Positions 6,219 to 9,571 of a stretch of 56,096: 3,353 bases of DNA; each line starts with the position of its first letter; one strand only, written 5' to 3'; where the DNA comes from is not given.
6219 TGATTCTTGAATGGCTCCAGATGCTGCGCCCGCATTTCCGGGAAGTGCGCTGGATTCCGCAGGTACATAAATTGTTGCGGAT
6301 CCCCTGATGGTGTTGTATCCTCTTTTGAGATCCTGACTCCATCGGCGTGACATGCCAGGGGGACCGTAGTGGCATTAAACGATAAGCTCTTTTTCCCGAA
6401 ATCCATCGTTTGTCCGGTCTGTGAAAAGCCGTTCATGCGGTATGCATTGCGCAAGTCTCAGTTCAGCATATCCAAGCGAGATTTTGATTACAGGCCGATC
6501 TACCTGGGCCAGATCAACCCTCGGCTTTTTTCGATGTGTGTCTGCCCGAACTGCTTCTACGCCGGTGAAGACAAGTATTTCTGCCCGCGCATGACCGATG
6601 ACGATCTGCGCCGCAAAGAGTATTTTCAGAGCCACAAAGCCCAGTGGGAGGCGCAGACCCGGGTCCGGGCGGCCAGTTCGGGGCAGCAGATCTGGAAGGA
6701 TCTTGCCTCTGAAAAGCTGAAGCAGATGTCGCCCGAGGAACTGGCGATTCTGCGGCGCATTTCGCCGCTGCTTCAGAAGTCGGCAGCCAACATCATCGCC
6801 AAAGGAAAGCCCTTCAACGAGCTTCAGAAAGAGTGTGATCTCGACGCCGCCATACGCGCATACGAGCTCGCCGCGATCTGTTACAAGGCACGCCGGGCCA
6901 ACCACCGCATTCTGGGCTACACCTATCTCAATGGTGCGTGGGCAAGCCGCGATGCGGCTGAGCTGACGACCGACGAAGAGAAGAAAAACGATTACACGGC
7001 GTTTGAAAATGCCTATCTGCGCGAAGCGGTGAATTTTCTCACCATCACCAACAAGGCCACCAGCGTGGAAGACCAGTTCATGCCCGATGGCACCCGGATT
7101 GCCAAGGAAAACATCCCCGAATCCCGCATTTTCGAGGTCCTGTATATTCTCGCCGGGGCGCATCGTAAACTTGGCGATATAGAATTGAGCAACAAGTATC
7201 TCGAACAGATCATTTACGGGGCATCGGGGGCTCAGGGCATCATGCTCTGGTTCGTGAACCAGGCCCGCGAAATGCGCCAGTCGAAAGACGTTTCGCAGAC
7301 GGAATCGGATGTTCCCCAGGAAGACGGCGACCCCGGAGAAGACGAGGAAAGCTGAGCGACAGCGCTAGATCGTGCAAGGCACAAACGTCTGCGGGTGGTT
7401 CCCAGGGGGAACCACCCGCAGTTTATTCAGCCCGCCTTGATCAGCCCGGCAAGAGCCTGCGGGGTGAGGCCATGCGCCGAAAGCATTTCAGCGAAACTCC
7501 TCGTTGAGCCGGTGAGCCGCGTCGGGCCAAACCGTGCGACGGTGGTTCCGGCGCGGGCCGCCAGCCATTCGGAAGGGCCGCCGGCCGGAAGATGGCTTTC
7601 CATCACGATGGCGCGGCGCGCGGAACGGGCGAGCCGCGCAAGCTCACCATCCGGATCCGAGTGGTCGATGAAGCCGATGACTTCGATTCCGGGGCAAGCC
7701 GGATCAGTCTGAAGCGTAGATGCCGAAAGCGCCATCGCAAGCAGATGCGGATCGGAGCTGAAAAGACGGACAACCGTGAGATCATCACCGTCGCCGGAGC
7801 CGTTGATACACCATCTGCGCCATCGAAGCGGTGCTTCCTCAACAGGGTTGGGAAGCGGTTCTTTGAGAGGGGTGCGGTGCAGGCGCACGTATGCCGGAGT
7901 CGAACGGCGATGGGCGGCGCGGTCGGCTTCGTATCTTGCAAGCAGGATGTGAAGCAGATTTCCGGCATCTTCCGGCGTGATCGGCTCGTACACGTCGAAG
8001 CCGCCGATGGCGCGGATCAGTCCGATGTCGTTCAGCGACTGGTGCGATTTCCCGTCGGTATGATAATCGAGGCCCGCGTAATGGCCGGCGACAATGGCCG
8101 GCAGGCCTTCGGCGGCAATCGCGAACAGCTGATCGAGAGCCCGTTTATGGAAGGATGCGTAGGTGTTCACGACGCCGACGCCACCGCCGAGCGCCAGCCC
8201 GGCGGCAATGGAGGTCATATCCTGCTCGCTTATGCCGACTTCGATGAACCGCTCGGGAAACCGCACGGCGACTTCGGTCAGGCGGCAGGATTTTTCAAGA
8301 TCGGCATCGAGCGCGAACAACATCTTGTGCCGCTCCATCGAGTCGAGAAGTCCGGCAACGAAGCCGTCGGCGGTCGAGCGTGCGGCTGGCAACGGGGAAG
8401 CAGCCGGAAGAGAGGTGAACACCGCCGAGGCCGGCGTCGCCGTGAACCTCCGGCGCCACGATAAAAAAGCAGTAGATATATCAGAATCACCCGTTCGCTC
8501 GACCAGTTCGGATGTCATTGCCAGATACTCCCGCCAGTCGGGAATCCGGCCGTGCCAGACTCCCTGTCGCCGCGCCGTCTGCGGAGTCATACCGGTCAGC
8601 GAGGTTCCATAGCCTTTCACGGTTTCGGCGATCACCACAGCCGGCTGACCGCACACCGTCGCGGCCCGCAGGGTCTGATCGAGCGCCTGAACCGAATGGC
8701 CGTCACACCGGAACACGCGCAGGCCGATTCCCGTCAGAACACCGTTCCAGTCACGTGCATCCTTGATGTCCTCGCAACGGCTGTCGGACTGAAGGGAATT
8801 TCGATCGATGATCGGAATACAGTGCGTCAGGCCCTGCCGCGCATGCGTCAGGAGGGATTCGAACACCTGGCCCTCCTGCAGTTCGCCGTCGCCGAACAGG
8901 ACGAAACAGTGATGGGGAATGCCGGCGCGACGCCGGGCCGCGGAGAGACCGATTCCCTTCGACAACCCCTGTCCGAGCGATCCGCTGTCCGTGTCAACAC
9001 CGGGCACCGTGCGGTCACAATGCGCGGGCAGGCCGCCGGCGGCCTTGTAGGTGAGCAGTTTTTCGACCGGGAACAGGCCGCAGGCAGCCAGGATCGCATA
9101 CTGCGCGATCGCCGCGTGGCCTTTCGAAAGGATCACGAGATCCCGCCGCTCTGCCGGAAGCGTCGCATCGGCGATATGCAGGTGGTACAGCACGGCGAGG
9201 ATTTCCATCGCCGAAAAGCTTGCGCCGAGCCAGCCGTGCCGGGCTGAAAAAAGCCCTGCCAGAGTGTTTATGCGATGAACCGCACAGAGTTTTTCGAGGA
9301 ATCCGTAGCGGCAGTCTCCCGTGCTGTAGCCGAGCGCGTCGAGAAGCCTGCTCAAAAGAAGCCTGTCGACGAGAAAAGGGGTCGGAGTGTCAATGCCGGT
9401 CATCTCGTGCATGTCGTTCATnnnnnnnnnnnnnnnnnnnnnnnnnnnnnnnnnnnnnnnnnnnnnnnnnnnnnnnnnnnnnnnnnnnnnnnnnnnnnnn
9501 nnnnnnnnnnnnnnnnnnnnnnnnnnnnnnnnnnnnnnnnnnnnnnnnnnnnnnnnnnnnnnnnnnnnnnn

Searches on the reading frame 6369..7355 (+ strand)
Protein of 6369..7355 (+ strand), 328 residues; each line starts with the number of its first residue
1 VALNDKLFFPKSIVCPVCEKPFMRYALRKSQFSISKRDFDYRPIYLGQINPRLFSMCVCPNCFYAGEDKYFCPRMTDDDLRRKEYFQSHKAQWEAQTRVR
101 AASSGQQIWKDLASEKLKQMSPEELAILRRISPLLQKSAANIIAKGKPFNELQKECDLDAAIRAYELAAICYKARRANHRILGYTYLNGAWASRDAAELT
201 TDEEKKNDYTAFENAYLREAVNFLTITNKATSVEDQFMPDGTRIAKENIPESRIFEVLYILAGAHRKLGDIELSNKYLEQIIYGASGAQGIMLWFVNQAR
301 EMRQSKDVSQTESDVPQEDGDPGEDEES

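Call 44: search_protein_families(library=pfam, proteins=[window:6369-7355:+], max_evalue=0.001)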
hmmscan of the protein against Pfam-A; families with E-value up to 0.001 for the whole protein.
window:6369-7355:+ (328 aa): 1 family
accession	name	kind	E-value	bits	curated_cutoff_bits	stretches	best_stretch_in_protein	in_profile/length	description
PF09986.15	DUF2225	-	2.3e-22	80.2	21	2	9-72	2-64/214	Uncharacterized protein conserved in bacteria (DUF2225)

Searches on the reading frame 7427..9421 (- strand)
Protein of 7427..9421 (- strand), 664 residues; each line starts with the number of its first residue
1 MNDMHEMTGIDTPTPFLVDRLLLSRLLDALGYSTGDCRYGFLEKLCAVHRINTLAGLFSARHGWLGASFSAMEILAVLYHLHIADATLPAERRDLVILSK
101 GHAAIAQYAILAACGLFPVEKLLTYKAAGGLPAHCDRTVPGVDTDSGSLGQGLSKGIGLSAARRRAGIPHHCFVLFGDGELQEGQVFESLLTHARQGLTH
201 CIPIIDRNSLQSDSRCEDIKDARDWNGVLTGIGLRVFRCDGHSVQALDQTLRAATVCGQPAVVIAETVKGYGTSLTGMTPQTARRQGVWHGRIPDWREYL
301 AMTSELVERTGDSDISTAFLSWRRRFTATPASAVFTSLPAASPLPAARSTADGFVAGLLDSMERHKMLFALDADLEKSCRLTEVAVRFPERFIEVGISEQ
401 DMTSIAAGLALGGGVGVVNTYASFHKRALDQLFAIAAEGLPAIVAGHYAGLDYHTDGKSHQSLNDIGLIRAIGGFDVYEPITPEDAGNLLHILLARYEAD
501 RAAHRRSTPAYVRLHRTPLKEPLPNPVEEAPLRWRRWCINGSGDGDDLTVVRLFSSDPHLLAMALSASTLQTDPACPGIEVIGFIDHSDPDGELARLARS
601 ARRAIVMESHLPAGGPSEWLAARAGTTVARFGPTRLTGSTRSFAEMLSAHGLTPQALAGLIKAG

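Call 44: search_protein_families(library=pfam, proteins=[window:7427-9421:-], max_evalue=0.001)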
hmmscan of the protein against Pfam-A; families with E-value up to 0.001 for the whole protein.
window:7427-9421:- (664 aa): 3 families
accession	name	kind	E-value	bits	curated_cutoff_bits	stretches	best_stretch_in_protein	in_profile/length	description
PF02779.29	Transket_pyr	-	1.6e-23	83.6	27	1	355-498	10-158/174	Transketolase, pyrimidine binding domain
PF00456.26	Transketolase_N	-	8.2e-22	78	22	1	54-274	14-250/334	Transketolase, thiamine diphosphate binding domain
PF13292.11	DXP_synthase_N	-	0.00023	21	21.2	0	57-208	32-171/274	1-deoxy-D-xylulose-5-phosphate synthase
